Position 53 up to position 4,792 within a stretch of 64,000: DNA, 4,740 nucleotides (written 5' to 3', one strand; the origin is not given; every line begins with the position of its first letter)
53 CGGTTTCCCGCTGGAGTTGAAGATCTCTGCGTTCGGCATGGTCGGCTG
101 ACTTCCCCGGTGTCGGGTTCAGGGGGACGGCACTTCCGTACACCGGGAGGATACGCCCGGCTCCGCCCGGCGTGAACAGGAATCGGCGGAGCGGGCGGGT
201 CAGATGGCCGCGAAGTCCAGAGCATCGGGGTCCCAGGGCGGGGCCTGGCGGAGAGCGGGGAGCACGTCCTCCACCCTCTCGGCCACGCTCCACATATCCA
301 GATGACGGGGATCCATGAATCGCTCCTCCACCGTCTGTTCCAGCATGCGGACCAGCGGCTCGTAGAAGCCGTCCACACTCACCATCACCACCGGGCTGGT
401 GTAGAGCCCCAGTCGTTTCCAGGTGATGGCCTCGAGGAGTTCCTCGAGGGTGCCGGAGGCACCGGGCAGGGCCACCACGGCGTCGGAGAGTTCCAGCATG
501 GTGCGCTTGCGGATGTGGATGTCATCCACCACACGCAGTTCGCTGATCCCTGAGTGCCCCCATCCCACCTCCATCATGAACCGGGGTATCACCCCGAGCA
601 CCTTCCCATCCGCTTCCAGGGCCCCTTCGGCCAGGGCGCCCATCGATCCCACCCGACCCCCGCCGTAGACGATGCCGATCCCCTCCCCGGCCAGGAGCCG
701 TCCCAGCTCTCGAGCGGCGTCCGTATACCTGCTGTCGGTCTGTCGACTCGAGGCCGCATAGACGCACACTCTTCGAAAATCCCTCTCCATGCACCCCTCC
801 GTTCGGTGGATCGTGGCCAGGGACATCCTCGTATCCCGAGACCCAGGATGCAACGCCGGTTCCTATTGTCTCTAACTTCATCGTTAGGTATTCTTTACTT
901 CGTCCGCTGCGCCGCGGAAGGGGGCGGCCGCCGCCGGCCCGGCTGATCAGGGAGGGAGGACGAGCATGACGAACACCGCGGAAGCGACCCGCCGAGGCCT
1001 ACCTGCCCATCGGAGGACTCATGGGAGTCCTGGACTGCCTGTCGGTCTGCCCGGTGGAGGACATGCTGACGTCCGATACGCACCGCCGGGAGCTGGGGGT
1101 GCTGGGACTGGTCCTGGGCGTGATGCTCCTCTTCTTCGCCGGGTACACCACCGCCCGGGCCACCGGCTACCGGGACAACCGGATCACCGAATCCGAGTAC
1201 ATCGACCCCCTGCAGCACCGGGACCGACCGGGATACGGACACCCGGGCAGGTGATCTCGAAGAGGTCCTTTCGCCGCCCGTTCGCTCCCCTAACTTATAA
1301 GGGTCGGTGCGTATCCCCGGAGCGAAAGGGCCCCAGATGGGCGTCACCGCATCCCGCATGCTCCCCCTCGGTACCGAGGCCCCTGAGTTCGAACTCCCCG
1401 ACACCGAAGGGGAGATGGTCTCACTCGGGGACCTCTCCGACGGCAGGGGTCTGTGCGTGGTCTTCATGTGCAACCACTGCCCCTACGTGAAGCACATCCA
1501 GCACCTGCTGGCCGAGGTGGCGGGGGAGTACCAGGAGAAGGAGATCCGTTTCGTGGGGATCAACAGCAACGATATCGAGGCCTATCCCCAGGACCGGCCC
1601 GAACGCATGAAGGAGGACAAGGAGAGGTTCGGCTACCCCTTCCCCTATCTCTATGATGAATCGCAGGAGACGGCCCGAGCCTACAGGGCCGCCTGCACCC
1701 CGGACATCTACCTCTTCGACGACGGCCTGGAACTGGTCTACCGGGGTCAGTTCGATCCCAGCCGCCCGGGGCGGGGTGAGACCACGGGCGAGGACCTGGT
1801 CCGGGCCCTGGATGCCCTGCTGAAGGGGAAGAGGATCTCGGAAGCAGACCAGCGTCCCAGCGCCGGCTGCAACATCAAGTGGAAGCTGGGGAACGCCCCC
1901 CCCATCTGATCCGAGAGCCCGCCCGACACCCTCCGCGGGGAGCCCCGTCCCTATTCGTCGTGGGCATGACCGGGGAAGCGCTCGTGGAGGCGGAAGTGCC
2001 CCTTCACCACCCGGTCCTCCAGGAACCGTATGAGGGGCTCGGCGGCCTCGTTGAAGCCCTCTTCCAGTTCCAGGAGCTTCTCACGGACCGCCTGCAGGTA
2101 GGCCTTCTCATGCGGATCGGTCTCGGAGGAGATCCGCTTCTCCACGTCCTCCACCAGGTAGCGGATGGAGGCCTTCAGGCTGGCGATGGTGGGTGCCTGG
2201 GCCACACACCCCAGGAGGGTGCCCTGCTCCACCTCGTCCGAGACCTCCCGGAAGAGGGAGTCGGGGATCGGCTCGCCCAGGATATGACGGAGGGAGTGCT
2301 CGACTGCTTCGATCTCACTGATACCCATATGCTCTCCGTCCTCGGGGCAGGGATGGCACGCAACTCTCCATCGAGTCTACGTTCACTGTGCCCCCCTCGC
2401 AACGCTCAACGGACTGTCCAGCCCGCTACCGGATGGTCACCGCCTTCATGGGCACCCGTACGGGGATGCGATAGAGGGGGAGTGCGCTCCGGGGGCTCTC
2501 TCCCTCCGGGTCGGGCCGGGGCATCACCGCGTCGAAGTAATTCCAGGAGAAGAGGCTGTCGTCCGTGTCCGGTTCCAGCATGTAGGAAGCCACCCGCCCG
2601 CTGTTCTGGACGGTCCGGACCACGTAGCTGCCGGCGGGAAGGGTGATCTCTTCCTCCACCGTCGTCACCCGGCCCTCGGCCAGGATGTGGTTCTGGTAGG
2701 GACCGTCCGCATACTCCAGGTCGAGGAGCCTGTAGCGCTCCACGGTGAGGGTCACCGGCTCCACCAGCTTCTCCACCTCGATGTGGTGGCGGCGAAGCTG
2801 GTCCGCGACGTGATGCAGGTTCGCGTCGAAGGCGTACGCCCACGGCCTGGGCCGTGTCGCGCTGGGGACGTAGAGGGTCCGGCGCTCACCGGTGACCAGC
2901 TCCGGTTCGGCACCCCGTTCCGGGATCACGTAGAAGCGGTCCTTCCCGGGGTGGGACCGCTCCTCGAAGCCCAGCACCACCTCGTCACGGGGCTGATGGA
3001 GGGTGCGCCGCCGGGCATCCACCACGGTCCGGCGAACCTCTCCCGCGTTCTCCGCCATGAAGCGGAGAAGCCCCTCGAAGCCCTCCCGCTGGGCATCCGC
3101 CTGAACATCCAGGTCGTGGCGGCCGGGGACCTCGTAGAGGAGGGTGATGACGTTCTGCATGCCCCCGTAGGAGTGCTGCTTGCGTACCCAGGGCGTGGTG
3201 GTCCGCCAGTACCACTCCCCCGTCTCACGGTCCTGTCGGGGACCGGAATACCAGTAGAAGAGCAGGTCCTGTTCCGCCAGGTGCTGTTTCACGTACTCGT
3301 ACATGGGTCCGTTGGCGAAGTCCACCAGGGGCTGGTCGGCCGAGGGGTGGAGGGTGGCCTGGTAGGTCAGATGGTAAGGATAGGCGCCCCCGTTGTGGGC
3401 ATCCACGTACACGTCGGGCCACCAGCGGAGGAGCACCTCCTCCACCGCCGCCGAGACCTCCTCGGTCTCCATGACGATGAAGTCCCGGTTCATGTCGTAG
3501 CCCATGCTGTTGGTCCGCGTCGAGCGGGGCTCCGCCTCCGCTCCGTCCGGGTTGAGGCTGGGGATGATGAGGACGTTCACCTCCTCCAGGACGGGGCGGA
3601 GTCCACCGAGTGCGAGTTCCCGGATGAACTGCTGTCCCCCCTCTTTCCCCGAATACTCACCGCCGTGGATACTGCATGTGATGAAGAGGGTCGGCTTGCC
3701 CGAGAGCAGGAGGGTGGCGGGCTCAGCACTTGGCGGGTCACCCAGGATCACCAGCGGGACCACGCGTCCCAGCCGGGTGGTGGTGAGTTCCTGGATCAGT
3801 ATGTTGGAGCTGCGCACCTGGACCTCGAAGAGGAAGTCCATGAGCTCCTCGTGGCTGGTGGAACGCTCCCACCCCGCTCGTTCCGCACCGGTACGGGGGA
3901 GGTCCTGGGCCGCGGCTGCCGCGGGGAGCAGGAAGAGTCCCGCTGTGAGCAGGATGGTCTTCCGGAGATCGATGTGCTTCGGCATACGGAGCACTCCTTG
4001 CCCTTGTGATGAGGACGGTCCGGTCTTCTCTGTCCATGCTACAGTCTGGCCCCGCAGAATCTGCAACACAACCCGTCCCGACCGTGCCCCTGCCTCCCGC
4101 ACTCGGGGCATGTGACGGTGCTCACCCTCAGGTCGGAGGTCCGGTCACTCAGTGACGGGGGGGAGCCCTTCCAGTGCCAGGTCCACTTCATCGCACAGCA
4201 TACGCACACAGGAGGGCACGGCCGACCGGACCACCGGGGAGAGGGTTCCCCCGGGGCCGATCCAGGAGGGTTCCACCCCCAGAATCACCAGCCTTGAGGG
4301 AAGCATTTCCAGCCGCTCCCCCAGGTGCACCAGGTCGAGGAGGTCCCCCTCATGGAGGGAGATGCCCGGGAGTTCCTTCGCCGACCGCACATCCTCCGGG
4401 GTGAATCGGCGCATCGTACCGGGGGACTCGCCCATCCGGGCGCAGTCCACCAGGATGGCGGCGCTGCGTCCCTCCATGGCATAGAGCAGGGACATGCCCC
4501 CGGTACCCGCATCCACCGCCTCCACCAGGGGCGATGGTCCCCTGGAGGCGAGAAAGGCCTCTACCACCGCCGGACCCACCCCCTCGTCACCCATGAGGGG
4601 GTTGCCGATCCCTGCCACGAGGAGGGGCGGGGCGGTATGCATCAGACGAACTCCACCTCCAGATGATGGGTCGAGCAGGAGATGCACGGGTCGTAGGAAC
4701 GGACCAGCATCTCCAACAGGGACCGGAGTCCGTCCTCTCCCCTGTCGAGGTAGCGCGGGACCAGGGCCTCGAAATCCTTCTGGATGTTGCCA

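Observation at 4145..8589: Complete group 3b (sulfhydrogenase-type) [NiFe] hydrogenase operon with stop/start overlaps at every gene junction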

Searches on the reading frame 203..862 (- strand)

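Call 13: search_protein_families(library=pfam, proteins=[window:203-862:-], max_evalue=0.0001)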
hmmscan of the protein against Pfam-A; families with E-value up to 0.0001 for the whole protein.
window:203-862:- (220 aa): 2 families
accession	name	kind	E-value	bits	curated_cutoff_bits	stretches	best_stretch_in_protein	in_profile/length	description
PF03641.19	Lysine_decarbox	-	5.7e-37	127.3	27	1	74-203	1-130/131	Possible lysine decarboxylase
PF18306.6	LDcluster4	-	1.5e-14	54.3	26.3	1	38-149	10-117/151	SLOG cluster4 family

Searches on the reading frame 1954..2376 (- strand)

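Call 13: search_protein_families(library=pfam, proteins=[window:1954-2376:-], max_evalue=0.0001)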
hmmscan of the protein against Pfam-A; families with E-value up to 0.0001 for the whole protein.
window:1954-2376:- (141 aa): 0 families

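Call 59: search_protein_families(library=pfam, proteins=[window:1954-2376:-], max_evalue=0.001)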
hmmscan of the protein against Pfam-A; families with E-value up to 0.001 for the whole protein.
window:1954-2376:- (141 aa): 1 family
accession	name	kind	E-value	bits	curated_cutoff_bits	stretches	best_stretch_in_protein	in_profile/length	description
PF11483.13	DUF3209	-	0.0007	20.5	25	1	17-135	1-122/124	Protein of unknown function (DUF3209)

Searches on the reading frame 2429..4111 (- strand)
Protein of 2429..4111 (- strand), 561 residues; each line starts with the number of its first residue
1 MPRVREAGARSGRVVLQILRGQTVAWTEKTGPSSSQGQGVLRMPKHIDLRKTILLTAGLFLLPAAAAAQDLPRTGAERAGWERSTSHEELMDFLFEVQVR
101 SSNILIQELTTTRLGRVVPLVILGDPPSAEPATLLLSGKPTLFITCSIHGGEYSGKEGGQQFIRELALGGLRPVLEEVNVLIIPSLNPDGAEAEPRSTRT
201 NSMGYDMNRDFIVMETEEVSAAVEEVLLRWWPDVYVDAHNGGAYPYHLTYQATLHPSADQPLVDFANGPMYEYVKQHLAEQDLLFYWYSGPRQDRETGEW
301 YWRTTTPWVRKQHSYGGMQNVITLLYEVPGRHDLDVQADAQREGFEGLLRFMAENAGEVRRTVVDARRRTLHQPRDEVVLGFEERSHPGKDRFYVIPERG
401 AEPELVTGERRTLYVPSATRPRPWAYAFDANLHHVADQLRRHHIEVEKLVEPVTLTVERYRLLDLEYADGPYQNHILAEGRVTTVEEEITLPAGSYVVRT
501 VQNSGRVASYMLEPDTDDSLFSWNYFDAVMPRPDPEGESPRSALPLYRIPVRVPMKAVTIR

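Call 13: search_protein_families(library=pfam, proteins=[window:2429-4111:-], max_evalue=0.0001)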
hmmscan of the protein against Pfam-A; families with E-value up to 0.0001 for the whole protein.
window:2429-4111:- (561 aa): 2 families
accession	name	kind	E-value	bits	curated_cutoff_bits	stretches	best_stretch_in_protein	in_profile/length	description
PF00246.29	Peptidase_M14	-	4.1e-13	50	21.6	1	97-211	8-133/286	Zinc carboxypeptidase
PF24827.1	AstE_AspA_cat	-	6.9e-05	22.9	25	0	140-212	3-65/192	Succinylglutamate desuccinylase/Aspartoacylase catalytic domain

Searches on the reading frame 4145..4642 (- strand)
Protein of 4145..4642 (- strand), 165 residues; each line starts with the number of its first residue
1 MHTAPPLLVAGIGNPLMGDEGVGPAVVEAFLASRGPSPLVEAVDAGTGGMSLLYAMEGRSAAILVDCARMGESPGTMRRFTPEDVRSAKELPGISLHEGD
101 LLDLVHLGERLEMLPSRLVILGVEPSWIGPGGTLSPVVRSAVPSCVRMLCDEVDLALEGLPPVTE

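Call 5: search_protein_families(library=pfam, proteins=[window:4145-4642:-], max_evalue=0.01)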
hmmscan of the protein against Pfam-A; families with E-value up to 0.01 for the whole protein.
window:4145-4642:- (165 aa): 1 family
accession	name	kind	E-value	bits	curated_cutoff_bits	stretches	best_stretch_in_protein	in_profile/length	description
PF01750.23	HycI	-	2.6e-22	79.5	23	1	25-151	2-129/130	Hydrogenase maturation protease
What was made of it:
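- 4145..4642 (-): HyaD/HybD/HycI-family maturation endopeptidase, 165 aa. Pfam HycI 79.5 bits (call 5).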

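Call 6: search_protein_families(library=ncbifam, proteins=[window:4145-4642:-], max_evalue=0.01)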
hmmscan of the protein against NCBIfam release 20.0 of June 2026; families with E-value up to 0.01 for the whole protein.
window:4145-4642:- (165 aa): 7 families
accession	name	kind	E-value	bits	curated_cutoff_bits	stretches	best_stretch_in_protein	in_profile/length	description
TIGR00072.1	hydrog_prot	superfamily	1.8e-37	128.5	47.45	1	8-152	1-144/145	hydrogenase maturation protease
TIGR00140.1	hupD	subfamily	1.3e-24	86.8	151.8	1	8-152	2-146/151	HyaD/HybD family hydrogenase maturation endopeptidase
NF045519.1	NiFeSe_H2_mat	exception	7e-18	64.9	190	1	7-150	3-144/152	NiFeSe hydrogenase maturation protease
NF007777.0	PRK10466.1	equivalog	2.3e-17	63.2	190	1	8-150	4-146/164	HyaD/HybD family hydrogenase maturation endopeptidase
NF007616.0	PRK10264.1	equivalog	5.9e-16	58.7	261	1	8-145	7-145/195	hydrogenase 1 maturation protease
TIGR00130.1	frhD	equivalog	1.4e-13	51.1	134.95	1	7-153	5-151/153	coenzyme F420-reducing hydrogenase, FrhD protein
TIGR00142.1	hycI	equivalog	9.6e-12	44.9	119.1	1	8-152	2-141/146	hydrogenase maturation peptidase HycI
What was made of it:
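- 4145..4642 (-): TIGR00072 128.5 bits against a cut-off of 47.45 (call 6).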

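Call 31: search_solved_structures(query=window:4145-4642:-, max_evalue=0.00001, show_alignments=1)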
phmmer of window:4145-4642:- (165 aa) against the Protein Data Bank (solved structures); distinct sequences matched with E-value up to 0.00001: 5.
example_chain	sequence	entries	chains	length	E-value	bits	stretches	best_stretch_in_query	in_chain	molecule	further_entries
5ttx_A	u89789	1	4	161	8.2e-15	58.1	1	5-152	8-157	Hydrogenase 2 maturation peptidase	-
2kml_A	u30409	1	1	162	2.2e-13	53.5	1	7-151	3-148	Maturation element for hydrogenase 2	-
1cfz_A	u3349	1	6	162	2.4e-13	53.4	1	7-151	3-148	HYDROGENASE 2 MATURATION PROTEASE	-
2e85_A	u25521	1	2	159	6.6e-08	35.7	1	10-145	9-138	Hydrogenase 3 maturation protease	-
2i8l_A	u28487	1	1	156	7.5e-08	35.5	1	11-145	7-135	Hydrogenase 3 maturation protease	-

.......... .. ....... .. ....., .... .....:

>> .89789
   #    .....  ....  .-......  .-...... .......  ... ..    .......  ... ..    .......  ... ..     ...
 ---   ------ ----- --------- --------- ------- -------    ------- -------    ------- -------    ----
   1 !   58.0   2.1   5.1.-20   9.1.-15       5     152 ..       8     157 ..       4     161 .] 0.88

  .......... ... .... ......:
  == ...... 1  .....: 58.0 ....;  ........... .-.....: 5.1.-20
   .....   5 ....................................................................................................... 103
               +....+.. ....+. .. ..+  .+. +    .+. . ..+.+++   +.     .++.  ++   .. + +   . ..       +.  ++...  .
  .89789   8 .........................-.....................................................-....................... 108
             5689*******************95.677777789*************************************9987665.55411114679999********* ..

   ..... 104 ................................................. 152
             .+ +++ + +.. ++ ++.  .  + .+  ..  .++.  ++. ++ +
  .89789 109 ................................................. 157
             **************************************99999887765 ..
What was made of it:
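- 4145..4642 (-): Best solved relative is 5ttx, with the GDEG, D and H positions aligned (call 31).
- On HyaD/HybD/HycI hydrogenase maturation endopeptidase: The GDEG, VDC and LHE positions align with those of 5ttx (call 31).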
